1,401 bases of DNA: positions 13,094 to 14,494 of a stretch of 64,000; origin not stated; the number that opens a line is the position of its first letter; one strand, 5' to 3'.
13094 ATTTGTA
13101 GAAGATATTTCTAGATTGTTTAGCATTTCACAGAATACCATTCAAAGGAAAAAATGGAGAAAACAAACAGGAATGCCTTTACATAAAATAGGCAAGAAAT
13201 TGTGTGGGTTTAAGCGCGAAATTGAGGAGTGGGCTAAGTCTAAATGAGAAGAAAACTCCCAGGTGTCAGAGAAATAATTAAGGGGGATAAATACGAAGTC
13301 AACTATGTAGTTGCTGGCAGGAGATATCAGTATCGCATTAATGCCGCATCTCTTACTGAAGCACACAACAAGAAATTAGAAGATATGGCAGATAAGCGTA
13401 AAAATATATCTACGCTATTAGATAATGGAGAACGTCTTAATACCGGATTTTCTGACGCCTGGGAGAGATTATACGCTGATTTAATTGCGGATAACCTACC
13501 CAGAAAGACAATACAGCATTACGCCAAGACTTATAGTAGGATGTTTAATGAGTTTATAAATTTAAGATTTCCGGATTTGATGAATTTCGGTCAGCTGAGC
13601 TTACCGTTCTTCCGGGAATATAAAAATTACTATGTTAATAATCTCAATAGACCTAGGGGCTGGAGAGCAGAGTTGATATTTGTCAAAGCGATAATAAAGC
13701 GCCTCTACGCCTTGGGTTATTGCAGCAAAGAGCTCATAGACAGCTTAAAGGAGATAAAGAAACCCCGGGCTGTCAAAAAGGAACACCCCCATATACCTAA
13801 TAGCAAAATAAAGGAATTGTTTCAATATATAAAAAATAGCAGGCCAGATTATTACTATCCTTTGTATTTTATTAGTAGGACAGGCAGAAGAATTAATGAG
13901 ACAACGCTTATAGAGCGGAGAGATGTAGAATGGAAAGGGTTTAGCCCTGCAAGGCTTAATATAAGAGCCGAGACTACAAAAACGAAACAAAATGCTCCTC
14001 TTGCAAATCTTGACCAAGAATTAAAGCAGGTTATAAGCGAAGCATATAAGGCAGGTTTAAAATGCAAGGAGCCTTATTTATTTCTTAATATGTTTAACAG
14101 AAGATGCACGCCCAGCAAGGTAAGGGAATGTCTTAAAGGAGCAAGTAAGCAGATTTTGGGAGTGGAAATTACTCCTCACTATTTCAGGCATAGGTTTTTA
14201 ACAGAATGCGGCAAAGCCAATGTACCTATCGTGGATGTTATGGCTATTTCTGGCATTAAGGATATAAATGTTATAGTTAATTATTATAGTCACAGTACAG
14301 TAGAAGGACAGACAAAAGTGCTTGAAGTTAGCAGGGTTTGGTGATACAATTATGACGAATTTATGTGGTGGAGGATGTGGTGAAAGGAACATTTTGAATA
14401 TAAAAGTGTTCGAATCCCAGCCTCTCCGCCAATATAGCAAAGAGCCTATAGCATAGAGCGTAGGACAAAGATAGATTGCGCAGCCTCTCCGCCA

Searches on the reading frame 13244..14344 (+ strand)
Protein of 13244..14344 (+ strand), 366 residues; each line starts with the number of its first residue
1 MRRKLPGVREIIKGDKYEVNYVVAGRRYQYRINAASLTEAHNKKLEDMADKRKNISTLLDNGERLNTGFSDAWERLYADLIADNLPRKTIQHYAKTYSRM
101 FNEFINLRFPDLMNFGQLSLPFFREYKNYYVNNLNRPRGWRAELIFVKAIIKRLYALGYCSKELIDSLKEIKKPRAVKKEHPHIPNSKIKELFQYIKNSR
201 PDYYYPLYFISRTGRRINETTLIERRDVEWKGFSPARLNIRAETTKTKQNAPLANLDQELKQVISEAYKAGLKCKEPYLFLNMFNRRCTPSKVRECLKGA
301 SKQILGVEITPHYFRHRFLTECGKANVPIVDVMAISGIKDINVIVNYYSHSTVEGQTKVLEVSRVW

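Call 5: search_protein_families(library=pfam, proteins=[window:13244-14344:+], max_evalue=0.01)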
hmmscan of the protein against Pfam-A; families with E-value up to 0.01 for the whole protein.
window:13244-14344:+ (366 aa): 2 families
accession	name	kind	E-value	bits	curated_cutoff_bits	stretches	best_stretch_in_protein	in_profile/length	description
PF00589.27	Phage_integrase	-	1.3e-12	48.3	27.1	1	187-352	6-169/172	Phage integrase family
PF13102.12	Phage_int_SAM_5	-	0.0032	18.2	22.3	0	87-164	15-92/98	Phage integrase SAM-like domain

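Call 6: search_protein_families(library=padloc, proteins=[window:13244-14344:+], max_evalue=0.01)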
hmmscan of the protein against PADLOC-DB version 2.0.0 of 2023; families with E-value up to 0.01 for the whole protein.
window:13244-14344:+ (366 aa): 0 families

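Call 7: search_protein_families(library=ncbifam, proteins=[window:13244-14344:+], max_evalue=0.01)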
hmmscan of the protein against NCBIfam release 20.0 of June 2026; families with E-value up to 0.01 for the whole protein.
window:13244-14344:+ (366 aa): 3 families
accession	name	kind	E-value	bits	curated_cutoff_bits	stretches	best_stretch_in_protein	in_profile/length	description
NF040815.2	recomb_XerA_Arch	equivalog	6.2e-19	68.6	220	1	79-351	6-255/263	site-specific tyrosine recombinase/integron integrase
TIGR02224.1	recomb_XerC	equivalog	1.2e-07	31.4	335.15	1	84-322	12-249/295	tyrosine recombinase XerC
TIGR02225.1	recomb_XerD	equivalog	0.00034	20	329.6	1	166-342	86-266/290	site-specific tyrosine recombinase XerD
